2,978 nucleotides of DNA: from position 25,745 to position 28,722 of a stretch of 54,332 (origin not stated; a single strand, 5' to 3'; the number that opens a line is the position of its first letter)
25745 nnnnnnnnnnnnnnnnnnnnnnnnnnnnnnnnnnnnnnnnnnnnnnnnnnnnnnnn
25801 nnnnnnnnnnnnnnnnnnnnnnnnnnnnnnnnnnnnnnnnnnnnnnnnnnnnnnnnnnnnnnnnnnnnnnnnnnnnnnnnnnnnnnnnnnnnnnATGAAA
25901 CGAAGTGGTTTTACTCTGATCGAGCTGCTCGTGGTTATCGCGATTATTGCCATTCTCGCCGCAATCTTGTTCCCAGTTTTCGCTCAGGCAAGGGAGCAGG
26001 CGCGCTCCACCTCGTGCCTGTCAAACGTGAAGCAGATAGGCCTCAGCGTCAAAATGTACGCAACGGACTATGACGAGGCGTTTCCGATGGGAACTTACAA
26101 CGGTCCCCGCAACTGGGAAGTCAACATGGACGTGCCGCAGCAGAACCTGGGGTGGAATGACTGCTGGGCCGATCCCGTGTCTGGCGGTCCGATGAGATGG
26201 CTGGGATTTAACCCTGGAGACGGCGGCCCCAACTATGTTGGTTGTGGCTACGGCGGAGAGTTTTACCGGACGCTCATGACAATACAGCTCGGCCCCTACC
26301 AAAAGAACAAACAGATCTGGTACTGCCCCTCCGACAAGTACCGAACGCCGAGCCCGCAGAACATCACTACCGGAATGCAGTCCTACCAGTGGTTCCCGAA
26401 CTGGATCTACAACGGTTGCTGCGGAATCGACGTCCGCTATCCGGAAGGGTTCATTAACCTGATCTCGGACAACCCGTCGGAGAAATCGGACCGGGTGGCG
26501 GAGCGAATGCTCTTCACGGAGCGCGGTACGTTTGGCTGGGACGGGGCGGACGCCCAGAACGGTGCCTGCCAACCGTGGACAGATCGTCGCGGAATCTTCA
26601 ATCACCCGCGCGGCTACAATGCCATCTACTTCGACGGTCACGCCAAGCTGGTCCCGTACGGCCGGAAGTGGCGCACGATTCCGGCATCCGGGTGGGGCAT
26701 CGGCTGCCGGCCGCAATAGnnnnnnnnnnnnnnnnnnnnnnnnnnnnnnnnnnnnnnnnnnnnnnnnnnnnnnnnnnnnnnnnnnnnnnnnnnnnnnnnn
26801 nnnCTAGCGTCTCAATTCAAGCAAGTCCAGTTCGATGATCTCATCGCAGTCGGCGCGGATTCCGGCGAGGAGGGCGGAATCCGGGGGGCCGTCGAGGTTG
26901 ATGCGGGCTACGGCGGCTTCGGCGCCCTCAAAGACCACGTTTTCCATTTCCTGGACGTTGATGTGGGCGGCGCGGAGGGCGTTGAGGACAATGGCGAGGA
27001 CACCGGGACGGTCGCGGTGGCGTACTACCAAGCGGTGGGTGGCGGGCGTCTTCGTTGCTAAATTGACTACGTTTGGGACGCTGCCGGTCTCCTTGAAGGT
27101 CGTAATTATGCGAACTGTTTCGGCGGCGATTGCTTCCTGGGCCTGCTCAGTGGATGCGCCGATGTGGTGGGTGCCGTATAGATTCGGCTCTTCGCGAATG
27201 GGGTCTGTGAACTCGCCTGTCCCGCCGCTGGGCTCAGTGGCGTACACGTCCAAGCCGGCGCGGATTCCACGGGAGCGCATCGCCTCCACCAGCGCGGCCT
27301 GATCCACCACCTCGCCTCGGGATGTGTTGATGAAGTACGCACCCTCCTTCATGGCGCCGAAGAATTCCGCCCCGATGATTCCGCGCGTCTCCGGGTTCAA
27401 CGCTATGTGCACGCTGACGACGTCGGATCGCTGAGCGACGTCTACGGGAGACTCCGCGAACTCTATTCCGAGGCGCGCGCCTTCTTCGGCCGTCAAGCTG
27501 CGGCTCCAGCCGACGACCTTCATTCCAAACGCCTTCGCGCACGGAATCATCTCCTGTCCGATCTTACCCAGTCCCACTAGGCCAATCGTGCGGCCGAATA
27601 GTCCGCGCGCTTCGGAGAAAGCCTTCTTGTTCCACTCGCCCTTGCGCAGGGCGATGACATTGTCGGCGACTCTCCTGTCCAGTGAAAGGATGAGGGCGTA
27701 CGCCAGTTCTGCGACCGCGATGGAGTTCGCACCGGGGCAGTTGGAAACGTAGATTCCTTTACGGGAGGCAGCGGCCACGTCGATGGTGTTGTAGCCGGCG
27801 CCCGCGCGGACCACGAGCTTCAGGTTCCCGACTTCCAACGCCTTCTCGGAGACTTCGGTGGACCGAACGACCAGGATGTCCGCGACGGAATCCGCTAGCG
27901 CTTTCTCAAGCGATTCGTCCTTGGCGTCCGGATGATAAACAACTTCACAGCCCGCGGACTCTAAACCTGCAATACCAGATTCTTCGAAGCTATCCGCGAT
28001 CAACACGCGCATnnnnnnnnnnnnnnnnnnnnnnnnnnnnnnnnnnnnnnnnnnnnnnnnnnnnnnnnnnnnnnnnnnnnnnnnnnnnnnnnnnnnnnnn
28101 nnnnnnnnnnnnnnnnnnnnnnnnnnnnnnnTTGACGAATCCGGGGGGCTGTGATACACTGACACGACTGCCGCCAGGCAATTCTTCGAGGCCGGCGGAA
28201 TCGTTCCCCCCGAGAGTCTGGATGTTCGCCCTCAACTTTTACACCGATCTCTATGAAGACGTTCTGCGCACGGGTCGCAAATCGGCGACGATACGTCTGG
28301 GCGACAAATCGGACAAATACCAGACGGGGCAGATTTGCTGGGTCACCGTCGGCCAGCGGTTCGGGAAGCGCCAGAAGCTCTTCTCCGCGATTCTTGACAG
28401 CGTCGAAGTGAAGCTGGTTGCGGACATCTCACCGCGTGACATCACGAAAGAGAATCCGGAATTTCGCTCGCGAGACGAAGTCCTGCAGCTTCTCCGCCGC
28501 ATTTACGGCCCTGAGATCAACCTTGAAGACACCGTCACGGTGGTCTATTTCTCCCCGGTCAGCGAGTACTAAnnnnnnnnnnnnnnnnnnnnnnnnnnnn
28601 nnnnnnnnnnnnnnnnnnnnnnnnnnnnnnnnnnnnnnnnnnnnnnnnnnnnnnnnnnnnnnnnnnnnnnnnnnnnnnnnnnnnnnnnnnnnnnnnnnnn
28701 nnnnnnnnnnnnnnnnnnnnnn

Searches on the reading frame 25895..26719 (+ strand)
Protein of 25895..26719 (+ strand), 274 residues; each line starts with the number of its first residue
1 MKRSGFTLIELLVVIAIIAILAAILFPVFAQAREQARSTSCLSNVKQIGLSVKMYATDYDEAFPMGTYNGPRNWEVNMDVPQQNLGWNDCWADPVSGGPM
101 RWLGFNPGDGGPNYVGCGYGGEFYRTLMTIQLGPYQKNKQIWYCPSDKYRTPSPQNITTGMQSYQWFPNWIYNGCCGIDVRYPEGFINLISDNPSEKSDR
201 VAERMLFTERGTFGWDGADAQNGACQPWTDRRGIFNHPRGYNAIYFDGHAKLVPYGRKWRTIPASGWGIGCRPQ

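Call 39: search_protein_families(library=pfam, proteins=[window:25895-26719:+], max_evalue=0.001)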
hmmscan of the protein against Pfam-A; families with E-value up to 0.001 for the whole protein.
window:25895-26719:+ (274 aa): 2 families
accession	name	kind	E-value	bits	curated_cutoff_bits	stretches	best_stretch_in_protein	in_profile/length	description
PF07596.16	SBP_bac_10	-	6.3e-09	36.7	23.3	1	31-74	2-44/268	Protein of unknown function (DUF1559)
PF07963.17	N_methyl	-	7.6e-09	35.2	21.2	1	2-26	3-27/27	Prokaryotic N-terminal methylation motif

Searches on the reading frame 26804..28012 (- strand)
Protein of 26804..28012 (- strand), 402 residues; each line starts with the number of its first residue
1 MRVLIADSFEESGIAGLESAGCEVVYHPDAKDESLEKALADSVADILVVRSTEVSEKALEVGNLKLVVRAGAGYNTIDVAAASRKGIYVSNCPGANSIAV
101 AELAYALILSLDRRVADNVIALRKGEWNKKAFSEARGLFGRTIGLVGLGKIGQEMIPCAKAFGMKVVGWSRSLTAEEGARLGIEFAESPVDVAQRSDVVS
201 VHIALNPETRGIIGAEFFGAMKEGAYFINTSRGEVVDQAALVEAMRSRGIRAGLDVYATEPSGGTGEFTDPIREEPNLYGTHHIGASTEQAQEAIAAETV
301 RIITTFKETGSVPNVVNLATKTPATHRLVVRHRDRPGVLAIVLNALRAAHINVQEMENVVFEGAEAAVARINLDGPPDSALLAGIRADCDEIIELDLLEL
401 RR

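Call 39: search_protein_families(library=pfam, proteins=[window:26804-28012:-], max_evalue=0.001)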
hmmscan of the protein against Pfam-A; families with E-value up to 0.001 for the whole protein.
window:26804-28012:- (402 aa): 4 families
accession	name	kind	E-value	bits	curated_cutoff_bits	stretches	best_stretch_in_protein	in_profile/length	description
PF02826.25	2-Hacid_dh_C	-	5.3e-47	159.9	25.1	1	106-285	2-178/178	D-isomer specific 2-hydroxyacid dehydrogenase, NAD binding domain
PF00389.36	2-Hacid_dh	-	9.1e-30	103.5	24.6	1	3-317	1-134/134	D-isomer specific 2-hydroxyacid dehydrogenase, catalytic domain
PF03446.21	NAD_binding_2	-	7.1e-10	39.6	21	1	142-251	1-113/161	NAD binding domain of 6-phosphogluconate dehydrogenase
PF01842.31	ACT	-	5.7e-05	23.2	27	1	326-357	1-32/66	ACT domain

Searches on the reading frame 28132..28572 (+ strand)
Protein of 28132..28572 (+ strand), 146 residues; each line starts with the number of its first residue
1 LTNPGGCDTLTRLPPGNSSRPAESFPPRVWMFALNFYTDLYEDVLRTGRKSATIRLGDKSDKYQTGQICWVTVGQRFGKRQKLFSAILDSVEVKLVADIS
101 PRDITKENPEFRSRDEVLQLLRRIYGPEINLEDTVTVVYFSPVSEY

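Call 39: search_protein_families(library=pfam, proteins=[window:28132-28572:+], max_evalue=0.001)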
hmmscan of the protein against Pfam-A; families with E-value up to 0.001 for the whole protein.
window:28132-28572:+ (146 aa): 1 family
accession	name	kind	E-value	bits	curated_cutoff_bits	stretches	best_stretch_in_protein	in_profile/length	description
PF04266.20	ASCH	-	4.4e-06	27.8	21.2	1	36-143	3-102/103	ASCH domain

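Call 82: search_protein_families(library=padloc, proteins=[window:28132-28572:+], max_evalue=0.001)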
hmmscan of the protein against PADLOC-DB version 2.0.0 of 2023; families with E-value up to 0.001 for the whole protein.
window:28132-28572:+ (146 aa): 0 families
